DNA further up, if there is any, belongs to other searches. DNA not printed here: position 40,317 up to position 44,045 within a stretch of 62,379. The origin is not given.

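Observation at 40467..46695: Pair of giant, domain-less ORFs (1143 + 916 aa) forming a 6.2-kb two-gene unit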

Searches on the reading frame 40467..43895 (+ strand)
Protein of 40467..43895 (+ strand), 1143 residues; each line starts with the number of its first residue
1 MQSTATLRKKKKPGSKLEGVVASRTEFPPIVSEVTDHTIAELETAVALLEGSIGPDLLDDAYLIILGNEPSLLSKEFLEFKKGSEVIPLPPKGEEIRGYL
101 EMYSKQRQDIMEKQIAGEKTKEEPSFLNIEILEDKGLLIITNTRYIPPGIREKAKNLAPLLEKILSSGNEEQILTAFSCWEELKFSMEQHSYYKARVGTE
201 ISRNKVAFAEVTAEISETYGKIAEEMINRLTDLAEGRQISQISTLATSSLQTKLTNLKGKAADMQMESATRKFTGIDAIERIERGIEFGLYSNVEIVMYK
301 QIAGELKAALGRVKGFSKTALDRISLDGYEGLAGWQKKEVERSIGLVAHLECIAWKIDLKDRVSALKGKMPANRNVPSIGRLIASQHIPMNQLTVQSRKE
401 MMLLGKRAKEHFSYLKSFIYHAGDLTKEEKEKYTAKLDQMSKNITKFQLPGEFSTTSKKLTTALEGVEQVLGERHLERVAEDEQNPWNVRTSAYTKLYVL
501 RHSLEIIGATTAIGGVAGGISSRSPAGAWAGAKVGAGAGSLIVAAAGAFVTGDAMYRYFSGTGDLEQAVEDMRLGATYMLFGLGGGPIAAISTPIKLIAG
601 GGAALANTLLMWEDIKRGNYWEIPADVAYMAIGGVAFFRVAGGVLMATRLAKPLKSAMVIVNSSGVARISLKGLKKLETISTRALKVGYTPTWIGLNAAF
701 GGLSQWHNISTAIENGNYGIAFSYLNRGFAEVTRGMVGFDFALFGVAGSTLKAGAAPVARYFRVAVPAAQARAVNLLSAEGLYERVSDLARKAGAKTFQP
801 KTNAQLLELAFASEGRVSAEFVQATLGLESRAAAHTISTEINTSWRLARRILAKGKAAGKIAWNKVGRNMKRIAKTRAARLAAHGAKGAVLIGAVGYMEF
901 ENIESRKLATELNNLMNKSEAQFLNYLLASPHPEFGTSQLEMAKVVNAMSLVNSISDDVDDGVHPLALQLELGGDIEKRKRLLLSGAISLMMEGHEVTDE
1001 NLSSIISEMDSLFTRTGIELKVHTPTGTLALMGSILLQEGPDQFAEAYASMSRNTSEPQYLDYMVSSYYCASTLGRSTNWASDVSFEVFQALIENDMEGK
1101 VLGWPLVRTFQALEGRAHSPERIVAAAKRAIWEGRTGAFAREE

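Call 5: search_protein_families(library=pfam, proteins=[window:40467-43895:+], max_evalue=1)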
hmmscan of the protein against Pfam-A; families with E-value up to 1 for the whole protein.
window:40467-43895:+ (1143 aa): 0 families

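Call 6: search_protein_families(library=ncbifam, proteins=[window:40467-43895:+], max_evalue=1)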
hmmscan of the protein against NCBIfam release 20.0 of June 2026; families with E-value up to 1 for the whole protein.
window:40467-43895:+ (1143 aa): 0 families

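Call 7: find_homologous_proteins(query=window:40467-43895:+)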
Query window:40467-43895:+ (1143 aa): 7 proteins with E <= 0.001 among 8000 candidates.
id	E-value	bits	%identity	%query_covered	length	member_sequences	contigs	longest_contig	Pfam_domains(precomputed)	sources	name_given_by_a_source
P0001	0.0e+0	2510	100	100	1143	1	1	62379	-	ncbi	-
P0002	0.0e+0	1975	78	100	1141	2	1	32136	-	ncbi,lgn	-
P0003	0.0e+0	1521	61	99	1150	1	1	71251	-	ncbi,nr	ncbi:hypothetical protein GF412_01470 [Candidatus Micrarchaeota archaeon]|nr:hypothetical protein [C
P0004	0.0e+0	1472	60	99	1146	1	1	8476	-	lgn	-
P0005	0.0e+0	1400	58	100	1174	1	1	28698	-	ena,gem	-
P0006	0.0e+0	1387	58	99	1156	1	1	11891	-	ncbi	-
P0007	0.0e+0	1276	60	86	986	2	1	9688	-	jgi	-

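Call 10: find_encoding_contigs(protein=P0005, flank=10000, max_places=3)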
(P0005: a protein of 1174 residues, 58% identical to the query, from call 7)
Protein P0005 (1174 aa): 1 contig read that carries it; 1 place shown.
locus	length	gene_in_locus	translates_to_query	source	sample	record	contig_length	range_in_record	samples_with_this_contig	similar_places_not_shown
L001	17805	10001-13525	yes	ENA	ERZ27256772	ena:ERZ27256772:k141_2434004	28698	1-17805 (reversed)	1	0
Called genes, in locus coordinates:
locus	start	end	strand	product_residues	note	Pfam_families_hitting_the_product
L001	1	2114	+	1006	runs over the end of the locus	PF02516:STT3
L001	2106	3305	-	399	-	-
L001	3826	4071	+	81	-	PF03685:UPF0147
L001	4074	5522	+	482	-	PF01336:tRNA_anti-codon (weak), PF00149:Metallophos, PF12850:Metallophos_2 (weak)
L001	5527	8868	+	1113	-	PF03833:PolC_DP2_N, PF24844:PolC_DP2_central, PF24846:PolC_DP2_cat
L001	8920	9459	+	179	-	-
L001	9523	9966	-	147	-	PF09685:MamF_MmsF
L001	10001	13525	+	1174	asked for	-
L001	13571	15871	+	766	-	-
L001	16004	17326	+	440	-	PF00133:tRNA-synt_1 (faint), PF01406:tRNA-synt_1e, PF09334:tRNA-synt_1g, PF09190:DALR_2, PF23493:CysS_C (weak)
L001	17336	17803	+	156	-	?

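Call 11: find_encoding_contigs(protein=P0003, flank=10000, max_places=3)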
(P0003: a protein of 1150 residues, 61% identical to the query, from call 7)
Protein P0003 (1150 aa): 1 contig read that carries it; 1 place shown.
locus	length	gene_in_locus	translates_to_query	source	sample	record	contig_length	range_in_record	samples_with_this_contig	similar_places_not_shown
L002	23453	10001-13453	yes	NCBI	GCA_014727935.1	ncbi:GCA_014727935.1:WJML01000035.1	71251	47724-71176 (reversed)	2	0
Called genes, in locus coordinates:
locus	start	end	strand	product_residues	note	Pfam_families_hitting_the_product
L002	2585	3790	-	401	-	-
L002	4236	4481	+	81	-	PF03685:UPF0147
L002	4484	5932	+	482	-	PF01336:tRNA_anti-codon (weak), PF00149:Metallophos, PF12850:Metallophos_2 (weak)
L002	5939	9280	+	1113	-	PF03833:PolC_DP2_N, PF24844:PolC_DP2_central, PF24846:PolC_DP2_cat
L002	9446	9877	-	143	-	PF09685:MamF_MmsF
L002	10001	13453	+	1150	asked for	-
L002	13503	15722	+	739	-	-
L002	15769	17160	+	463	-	PF01406:tRNA-synt_1e, PF01921:tRNA-synt_1f (faint), PF00133:tRNA-synt_1 (faint), PF09334:tRNA-synt_1g, PF09190:DALR_2, PF23493:CysS_C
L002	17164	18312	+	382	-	-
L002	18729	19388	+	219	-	PF01963:TraB_PrgY_gumN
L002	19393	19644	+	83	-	PF22665:WHD_DUF6293, PF14947:HTH_45 (weak), PF14277:DUF4364 (weak)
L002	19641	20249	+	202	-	PF00753:Lactamase_B, PF19583:ODP (faint)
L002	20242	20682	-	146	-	-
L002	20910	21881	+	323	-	PF01137:RTC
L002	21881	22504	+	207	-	PF01940:DUF92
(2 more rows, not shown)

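Call 12: find_encoding_contigs(protein=P0002, flank=10000, max_places=3)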
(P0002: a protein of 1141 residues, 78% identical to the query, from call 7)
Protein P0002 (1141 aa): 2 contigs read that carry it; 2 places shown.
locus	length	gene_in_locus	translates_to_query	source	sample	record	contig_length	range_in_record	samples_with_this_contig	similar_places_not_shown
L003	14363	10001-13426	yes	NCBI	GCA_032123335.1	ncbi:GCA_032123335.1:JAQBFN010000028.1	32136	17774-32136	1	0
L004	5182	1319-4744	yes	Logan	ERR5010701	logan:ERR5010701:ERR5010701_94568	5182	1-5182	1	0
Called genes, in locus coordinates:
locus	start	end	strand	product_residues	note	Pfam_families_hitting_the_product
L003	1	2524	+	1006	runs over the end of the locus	PF02516:STT3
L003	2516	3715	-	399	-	-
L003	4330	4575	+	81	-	PF03685:UPF0147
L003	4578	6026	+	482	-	PF01336:tRNA_anti-codon (weak), PF00149:Metallophos, PF12850:Metallophos_2 (weak)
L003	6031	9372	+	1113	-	PF03833:PolC_DP2_N, PF24844:PolC_DP2_central, PF24846:PolC_DP2_cat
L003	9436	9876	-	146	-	-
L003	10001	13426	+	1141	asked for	-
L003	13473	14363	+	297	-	?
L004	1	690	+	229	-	?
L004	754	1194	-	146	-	-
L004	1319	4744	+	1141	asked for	-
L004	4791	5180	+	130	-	?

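Call 14: find_encoding_contigs(protein=P0006, flank=10000, max_places=3)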
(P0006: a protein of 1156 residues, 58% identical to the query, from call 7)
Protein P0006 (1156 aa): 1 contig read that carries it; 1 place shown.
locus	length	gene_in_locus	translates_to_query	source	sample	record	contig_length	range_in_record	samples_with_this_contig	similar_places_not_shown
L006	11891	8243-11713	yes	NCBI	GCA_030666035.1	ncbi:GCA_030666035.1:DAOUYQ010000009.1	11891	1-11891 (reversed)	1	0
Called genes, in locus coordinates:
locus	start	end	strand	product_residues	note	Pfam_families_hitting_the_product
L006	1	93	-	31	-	?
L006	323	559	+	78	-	-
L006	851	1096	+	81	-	PF03685:UPF0147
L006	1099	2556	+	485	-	PF01336:tRNA_anti-codon (weak), PF00149:Metallophos, PF04042:DNA_pol_E_B (weak), PF12850:Metallophos_2 (weak)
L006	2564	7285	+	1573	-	PF03833:PolC_DP2_N, PF24844:PolC_DP2_central, PF24846:PolC_DP2_cat, PF14890:Intein_splicing (weak), PF14528:LAGLIDADG_3 (weak), PF24846:PolC_DP2_cat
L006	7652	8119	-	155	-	PF09685:MamF_MmsF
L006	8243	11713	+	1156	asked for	-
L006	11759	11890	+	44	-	?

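Call 16: find_encoding_contigs(protein=P0004, flank=10000, max_places=3)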
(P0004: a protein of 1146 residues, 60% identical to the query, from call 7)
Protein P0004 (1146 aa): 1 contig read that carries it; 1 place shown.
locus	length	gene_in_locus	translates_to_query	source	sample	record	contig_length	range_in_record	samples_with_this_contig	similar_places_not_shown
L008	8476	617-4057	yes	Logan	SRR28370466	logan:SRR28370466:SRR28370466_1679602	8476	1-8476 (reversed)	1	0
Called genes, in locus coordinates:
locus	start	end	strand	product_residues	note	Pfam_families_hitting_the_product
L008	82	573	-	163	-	PF09685:MamF_MmsF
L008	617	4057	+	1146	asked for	-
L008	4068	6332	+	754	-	-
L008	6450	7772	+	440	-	PF00133:tRNA-synt_1 (faint), PF01406:tRNA-synt_1e, PF09334:tRNA-synt_1g, PF09190:DALR_2, PF23493:CysS_C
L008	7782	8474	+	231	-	?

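Call 22: search_solved_structures(query=A1, max_evalue=10)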
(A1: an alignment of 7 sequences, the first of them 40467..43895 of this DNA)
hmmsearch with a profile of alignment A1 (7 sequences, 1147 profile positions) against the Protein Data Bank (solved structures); distinct sequences matched with E-value up to 10: 12.
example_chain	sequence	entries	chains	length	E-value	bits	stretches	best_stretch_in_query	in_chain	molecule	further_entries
7zr2_A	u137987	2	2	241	0.008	16.9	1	179-303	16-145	Spike protein S2',Chimeric protein mimic of SARS-CoV-2 Spike HR1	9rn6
7ywd_A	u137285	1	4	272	0.096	13.3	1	409-511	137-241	Ganglioside-induced differentiation-associated protein 1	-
7aia_AAA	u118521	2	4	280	0.1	13.2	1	409-511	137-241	Ganglioside-induced differentiation-associated protein 1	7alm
8a4k_A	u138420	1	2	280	0.1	13.2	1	409-511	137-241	Ganglioside-induced differentiation-associated protein 1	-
7q6j_A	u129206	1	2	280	0.1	13.2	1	409-511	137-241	Ganglioside-induced differentiation-associated protein 1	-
8x5o_A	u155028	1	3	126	0.1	13.2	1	190-267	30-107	spike protein S2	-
7q6k_A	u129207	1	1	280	0.11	13.2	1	409-511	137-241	Ganglioside-induced differentiation-associated protein 1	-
7b2g_A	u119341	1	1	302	0.12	13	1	409-511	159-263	Ganglioside-induced differentiation-associated protein 1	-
8a4j_A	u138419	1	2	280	0.26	11.9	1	409-510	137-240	Ganglioside-induced differentiation-associated protein 1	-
8exz_A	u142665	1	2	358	0.48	11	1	417-511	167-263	Ganglioside-induced differentiation-associated protein 1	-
11hk_A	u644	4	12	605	2.1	8.9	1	158-270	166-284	E-FICS-v3 | Spike protein S2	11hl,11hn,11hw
6x65_N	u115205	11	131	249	4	8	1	506-542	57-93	Outer membrane protein, OmpA family protein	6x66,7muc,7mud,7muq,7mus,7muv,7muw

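Call 33: search_protein_families(library=phrogs, proteins=[window:40467-43895:+], max_evalue=1)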
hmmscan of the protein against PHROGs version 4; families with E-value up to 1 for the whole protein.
window:40467-43895:+ (1143 aa): 0 families

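Call 34: search_protein_families(library=padloc, proteins=[window:40467-43895:+], max_evalue=1)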
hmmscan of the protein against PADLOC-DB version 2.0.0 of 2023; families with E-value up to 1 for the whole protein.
window:40467-43895:+ (1143 aa): 2 families
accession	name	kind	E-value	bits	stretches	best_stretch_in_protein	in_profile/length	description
PDLC00609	ZorB1|ZorB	-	0.015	12.8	1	1002-1066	62-125/232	MotB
PDLC04800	PDC-S02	-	0.042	12.2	0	298-324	61-87/129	-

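Call 41: search_protein_representatives(alignment_id=A1)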
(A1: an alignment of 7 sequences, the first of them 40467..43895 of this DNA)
Query: 7 sequences, 1147 profile positions. Proteins with E-value up to 0.001 (for the whole library): 14; up to 1e-10: 13; up to 1e-30: 10. The best 14 are listed.
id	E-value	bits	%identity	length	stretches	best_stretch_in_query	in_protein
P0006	0.0e+00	2015.2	-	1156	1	7-1146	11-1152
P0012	1.9e-266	903.3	-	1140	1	6-1134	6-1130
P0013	3.3e-198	677.3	-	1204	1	37-1127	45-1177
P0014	1.6e-195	668.3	-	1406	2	440-1082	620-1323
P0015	1.8e-187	641.7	-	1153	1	14-1139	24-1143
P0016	3.9e-107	375.7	-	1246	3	454-1102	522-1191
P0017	1.0e-103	364.3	-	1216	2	450-1120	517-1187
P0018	1.4e-64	234.7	-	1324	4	469-1055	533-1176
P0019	2.6e-57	210.7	-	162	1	203-354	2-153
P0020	2.3e-34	134.6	-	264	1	895-1139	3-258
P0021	6.4e-24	100.1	-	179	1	984-1139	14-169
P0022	1.0e-15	72.9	-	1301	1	511-958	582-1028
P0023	1.8e-13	65.4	-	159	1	543-652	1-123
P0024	5.7e-08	47.3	-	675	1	499-641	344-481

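Call 43: predict_structure(alignment_id=A1)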
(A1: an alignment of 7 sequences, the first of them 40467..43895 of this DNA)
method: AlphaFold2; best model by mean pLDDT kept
length: 1143 residues; sequences in the alignment: 7
mean_pLDDT: 54.2   pTM: 0.34
mean pLDDT of the five models: 54.2, 48.9, 48.3, 46.7, 45.4
residues with pLDDT >= 90: 0; 70-90: 328; 50-70: 323; < 50: 492
segments of 3 or more residues with pLDDT < 50: 1-32, 66-78, 242-245, 314-328, 367-393, 479-545, 547-550, 552-563, 565-572, 574-777, 796-808, 810-812, 854-909, 929-938, 1137-1143
pLDDT, mean of each block of 10 residues (from residue 1): 23 26 28 62 77 54 47 47 61 70 72 62 62 67 65 76 82 76 78 68 57 80 83 75 57 74 55 58 61 66 66 48 45 64 71 74 53 29 37 53 74 75 74 83 74 75 70 50 33 31 37 35 32 39 47 46 45 48 34 28 36 37 27 29 27 22 24 26 24 30 35 34 36 27 22 22 27 45 60 52 45 60 65 70 62 44 35 32 30 27 42 57 52 44 62 76 67 61 80 77 82 72 70 79 74 59 77 73 77 75 72 75 79 50 24
secondary structure, 60 per line:
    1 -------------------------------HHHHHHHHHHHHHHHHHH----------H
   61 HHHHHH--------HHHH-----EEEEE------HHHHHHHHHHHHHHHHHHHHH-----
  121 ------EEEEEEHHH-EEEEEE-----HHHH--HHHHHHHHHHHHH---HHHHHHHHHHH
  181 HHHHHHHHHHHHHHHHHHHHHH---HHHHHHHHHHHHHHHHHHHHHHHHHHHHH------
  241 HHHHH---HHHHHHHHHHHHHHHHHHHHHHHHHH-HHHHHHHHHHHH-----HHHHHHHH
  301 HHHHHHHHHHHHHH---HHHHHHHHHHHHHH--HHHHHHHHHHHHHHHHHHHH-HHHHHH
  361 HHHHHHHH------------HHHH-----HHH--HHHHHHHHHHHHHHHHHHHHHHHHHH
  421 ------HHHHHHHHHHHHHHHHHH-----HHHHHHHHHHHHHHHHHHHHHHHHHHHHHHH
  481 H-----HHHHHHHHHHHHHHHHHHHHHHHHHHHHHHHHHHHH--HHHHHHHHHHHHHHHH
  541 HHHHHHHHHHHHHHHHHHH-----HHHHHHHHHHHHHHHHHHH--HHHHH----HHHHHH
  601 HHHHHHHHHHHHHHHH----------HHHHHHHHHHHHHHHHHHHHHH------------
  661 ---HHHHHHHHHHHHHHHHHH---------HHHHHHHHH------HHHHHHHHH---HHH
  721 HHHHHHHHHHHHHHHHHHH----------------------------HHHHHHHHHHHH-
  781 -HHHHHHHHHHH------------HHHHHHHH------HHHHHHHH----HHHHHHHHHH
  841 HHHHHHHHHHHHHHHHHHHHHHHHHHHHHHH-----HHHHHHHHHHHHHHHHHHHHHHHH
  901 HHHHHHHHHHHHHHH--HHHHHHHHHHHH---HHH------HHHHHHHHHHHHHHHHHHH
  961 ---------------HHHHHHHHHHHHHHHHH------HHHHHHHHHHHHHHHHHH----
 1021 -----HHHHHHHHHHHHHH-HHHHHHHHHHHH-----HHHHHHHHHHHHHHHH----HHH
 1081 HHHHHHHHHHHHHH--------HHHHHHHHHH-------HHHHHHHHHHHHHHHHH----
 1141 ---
elements in order (helices of 4 or more, strands of 3 or more residues): H32-49 H60-66 H75-78 E84-88 H95-115 E127-132 E137-142 H148-151 H154-166 H170-202 H206-234 H241-245 H249-274 H276-287 H293-314 H318-331 H334-353 H355-368 H381-384 H395-420 H427-444 H450-481 H487-522 H525-559 H565-583 H586-590 H595-616 H627-648 H664-681 H691-699 H706-714 H718-739 H768-779 H782-792 H805-812 H819-826 H831-871 H877-915 H918-929 H942-960 H976-992 H999-1016 H1026-1039 H1041-1052 H1058-1073 H1078-1094 H1103-1112 H1120-1136
